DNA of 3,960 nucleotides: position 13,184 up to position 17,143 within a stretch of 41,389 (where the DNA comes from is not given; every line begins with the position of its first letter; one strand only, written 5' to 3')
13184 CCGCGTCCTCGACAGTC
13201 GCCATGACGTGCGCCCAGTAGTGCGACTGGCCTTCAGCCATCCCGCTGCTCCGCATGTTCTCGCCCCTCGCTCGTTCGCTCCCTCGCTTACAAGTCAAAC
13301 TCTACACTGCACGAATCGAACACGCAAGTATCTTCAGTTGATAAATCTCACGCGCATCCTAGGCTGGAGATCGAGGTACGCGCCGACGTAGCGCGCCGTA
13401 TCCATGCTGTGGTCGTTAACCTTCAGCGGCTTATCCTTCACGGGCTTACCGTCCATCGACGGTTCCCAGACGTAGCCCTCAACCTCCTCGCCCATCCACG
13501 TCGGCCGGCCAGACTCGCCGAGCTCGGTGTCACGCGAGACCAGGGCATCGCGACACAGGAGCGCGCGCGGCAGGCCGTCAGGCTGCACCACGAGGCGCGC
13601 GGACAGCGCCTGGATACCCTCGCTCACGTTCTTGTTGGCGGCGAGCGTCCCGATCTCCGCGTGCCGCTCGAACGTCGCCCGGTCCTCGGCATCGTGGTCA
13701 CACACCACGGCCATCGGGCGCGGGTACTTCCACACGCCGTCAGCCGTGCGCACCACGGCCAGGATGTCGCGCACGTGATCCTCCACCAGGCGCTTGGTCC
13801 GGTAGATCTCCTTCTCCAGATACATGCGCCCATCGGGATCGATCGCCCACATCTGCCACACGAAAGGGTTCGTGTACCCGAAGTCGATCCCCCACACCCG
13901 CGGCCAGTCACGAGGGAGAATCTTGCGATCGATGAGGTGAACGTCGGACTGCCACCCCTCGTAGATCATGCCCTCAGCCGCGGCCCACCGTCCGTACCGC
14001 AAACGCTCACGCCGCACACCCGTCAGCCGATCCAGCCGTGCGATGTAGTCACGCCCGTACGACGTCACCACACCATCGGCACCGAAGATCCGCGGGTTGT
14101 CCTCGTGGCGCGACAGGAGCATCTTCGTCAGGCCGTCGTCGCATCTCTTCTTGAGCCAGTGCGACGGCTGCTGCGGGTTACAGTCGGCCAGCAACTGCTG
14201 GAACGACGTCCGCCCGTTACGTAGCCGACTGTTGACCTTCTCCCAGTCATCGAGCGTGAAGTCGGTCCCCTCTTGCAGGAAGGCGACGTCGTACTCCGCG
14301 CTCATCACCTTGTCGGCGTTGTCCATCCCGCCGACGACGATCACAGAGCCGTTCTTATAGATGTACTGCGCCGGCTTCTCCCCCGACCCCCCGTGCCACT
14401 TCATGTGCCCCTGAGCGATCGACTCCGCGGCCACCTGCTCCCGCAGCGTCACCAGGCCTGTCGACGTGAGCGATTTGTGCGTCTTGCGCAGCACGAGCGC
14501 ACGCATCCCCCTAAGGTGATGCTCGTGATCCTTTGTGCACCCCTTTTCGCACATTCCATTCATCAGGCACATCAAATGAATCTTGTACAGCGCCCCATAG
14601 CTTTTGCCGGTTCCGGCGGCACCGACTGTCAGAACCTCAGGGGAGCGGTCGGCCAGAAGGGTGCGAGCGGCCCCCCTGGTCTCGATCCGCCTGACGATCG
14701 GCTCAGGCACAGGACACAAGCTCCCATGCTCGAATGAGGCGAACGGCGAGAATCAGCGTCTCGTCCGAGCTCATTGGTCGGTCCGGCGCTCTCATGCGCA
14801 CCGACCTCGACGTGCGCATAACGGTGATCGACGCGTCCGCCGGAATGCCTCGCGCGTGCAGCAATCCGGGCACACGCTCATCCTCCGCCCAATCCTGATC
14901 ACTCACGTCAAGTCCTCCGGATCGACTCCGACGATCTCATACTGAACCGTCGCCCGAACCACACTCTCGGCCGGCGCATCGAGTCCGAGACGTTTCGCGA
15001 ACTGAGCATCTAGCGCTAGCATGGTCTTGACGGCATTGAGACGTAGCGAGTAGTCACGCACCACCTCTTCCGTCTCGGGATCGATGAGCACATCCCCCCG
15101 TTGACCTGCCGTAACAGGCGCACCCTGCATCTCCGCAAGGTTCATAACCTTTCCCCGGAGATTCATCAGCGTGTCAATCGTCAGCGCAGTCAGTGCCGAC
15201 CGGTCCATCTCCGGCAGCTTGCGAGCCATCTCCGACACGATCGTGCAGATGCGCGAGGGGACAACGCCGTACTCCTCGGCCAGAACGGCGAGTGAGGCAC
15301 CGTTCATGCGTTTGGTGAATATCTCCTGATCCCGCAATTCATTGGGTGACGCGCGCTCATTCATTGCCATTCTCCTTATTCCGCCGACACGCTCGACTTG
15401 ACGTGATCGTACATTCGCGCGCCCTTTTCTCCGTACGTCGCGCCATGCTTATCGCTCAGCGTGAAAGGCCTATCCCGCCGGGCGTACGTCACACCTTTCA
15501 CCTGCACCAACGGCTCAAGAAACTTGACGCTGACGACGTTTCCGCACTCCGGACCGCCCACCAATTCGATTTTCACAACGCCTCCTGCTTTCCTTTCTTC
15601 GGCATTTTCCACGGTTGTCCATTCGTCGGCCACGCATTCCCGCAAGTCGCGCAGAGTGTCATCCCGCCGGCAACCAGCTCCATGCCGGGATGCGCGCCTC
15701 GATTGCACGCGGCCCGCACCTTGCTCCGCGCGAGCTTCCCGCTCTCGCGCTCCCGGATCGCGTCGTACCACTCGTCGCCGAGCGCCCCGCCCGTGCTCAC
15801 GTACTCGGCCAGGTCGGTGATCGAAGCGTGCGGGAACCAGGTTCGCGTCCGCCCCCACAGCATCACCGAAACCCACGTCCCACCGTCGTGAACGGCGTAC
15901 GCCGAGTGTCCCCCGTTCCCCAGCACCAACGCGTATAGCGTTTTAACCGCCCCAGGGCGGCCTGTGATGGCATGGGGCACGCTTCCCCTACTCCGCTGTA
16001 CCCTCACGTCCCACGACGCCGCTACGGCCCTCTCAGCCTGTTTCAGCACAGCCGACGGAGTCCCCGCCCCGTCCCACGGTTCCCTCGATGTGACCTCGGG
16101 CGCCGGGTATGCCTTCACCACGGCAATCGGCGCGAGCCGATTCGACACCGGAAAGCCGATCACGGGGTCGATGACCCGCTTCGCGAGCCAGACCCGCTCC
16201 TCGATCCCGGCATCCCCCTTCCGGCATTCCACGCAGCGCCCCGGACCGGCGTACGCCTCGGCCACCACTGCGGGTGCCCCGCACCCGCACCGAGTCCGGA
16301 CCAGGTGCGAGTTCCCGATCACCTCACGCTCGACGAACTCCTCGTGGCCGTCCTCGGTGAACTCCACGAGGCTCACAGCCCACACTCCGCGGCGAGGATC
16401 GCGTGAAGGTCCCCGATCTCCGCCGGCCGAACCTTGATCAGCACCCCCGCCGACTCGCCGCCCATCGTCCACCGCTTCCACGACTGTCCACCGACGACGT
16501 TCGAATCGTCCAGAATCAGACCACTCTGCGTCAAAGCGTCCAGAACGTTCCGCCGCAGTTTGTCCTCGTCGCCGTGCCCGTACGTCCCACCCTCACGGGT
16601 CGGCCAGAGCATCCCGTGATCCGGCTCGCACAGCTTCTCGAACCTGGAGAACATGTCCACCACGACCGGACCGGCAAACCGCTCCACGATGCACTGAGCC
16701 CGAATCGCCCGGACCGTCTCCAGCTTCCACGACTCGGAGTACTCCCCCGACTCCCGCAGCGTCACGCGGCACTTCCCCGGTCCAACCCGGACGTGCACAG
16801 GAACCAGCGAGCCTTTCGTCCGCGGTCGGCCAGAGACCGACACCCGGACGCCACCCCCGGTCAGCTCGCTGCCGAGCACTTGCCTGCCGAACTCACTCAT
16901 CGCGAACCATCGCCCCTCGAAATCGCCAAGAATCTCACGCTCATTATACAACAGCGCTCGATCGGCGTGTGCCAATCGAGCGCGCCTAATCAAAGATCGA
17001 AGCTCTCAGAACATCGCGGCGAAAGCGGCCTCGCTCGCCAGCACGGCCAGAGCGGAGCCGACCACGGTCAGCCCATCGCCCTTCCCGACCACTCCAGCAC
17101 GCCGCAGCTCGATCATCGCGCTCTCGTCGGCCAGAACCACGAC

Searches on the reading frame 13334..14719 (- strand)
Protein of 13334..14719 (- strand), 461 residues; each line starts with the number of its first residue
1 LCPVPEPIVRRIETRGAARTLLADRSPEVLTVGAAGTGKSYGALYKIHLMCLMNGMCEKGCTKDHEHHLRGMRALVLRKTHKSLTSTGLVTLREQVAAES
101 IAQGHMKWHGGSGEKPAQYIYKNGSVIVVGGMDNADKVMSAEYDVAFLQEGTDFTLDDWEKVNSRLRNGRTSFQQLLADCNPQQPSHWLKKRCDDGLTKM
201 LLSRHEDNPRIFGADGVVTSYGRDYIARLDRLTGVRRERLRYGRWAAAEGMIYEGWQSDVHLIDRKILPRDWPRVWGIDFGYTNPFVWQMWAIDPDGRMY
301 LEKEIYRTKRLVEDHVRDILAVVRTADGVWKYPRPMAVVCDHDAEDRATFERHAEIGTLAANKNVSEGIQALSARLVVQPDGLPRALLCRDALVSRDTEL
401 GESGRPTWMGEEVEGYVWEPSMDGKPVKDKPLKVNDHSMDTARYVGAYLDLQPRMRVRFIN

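Call 9: search_protein_families(library=pfam, proteins=[window:13334-14719:-], max_evalue=0.01)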
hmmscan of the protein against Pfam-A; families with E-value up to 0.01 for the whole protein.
window:13334-14719:- (461 aa): 1 family
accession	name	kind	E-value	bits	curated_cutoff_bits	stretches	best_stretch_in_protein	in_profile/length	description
PF04466.19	Terminase_3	-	5.8e-08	33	23.2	1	73-193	33-148/201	Phage terminase large subunit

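Call 29: search_dna_similar(query=window:13334-14719:-, collection=phages, mode=protein, max_rows=15)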
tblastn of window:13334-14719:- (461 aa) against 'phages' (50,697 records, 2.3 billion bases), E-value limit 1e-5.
Records with a match: 513; places in all: 513; records where one place covers at least 80% of the query: 147.
Best place of each record, by identity: <60% 513.
By first word of the organism name: Arthrobacter 72; Enterococcus 63; Streptococcus 58; Streptomyces 53; Clostridium 40; Staphylococcus 33; Lactobacillus 25; Bacteriophage 21; Bacillus 20; Microbacterium 19; and 40 more.
By host as written in the record: Arthrobacter sp. ATCC 21022 54; - 42; Clostridium sporogenes ATCC-15579 30; Enterococcus faecalis 20; Streptomyces sanglieri UNT16F27A 12; Staphylococcus aureus 12; Microbacterium foliorum NRRL B-24224 11; Streptomyces venezuelae ATCC 10712 11; and 187 more.
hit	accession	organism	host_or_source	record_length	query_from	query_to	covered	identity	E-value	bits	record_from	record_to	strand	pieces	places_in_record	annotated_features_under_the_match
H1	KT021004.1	Thermobifida phage P1312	Thermobifida fusca NTU22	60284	8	457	98%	54.0%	8e-148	471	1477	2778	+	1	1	terminase large subunit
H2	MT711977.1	Streptomyces phage Dagobah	Streptomyces coelicolor M600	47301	11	460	98%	46.8%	4e-122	397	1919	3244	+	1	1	terminase large subunit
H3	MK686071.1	Streptomyces phage Mischief19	Streptomyces mirabilis NRRL B-2400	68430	13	450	95%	47.6%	7e-118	385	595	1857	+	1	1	2: terminase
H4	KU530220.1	Streptomyces phage Xkcd426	Streptomyces griseus subsp. griseus ...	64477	8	450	96%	46.2%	3e-116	380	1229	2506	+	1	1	terminase | hypothetical protein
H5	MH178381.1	Streptomyces phage BayC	Streptomyces griseus ATCC 10137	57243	9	450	96%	44.1%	7e-107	353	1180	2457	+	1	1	3: terminase | 2: hypothetical protein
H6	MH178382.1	Streptomyces phage Salete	Streptomyces griseus ATCC 10137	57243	9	450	96%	44.1%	7e-107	353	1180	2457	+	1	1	3: terminase | 2: hypothetical protein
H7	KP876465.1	Streptomyces phage YDN12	Streptomyces griseus subsp. griseus ...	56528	9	450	96%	44.1%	3e-106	352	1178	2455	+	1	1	terminase | hypothetical protein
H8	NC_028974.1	Streptomyces phage YDN12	Streptomyces griseus subsp. griseus ...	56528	9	450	96%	44.1%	3e-106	352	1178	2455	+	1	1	terminase large subunit | Rnase E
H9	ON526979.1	Streptomyces phage Asis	Streptomyces griseus ATCC 10137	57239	13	450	95%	44.3%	4e-107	354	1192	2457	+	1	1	3: terminase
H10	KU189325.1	Streptomyces phage Maih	Streptomyces griseus subsp. griseus ...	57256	13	450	95%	44.3%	4e-107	354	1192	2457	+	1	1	terminase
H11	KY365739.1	Streptomyces phage BabyGotBac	Streptomyces griseus ATCC 10137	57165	13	450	95%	44.3%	1e-106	353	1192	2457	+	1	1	terminase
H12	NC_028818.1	Streptomyces phage TP1604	Streptomyces griseus subsp. griseus ...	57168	13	450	95%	44.3%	1e-106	353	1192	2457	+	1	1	terminase large subunit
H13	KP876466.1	Streptomyces phage TP1604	Streptomyces griseus subsp. griseus ...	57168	13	450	95%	44.3%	1e-106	353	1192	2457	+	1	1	terminase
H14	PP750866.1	Streptomyces phage Geonosis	Streptomyces griseus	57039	9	457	97%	42.8%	1e-102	342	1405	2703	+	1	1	terminase large subunit | Rnase E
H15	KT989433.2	Streptomyces phage phiSAJS1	Streptomyces avermitilis ATCC 31267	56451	5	457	98%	41.8%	1e-103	344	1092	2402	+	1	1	terminase large subunit | hypothetical protein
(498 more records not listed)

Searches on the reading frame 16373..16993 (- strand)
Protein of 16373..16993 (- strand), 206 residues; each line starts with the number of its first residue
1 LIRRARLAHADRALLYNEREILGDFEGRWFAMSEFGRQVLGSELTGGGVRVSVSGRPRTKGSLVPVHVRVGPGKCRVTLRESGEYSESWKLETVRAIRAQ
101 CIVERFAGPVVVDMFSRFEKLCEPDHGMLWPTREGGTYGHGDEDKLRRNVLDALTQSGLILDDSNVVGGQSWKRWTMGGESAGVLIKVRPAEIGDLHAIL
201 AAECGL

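Call 47: search_protein_families(library=pfam, proteins=[window:16373-16993:-], max_evalue=0.001)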
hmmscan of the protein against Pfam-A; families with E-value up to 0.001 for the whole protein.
window:16373-16993:- (206 aa): 0 families

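Call 74: search_protein_families(library=phrogs, proteins=[window:16373-16993:-], max_evalue=0.001)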
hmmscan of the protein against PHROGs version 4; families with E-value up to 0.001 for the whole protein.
window:16373-16993:- (206 aa): 1 family
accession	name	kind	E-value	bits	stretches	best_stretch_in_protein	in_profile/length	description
phrog_140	-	DNA, RNA and nucleotide metabolism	0.00012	22.8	1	141-191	122-168/219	RusA-like Holliday junction resolvase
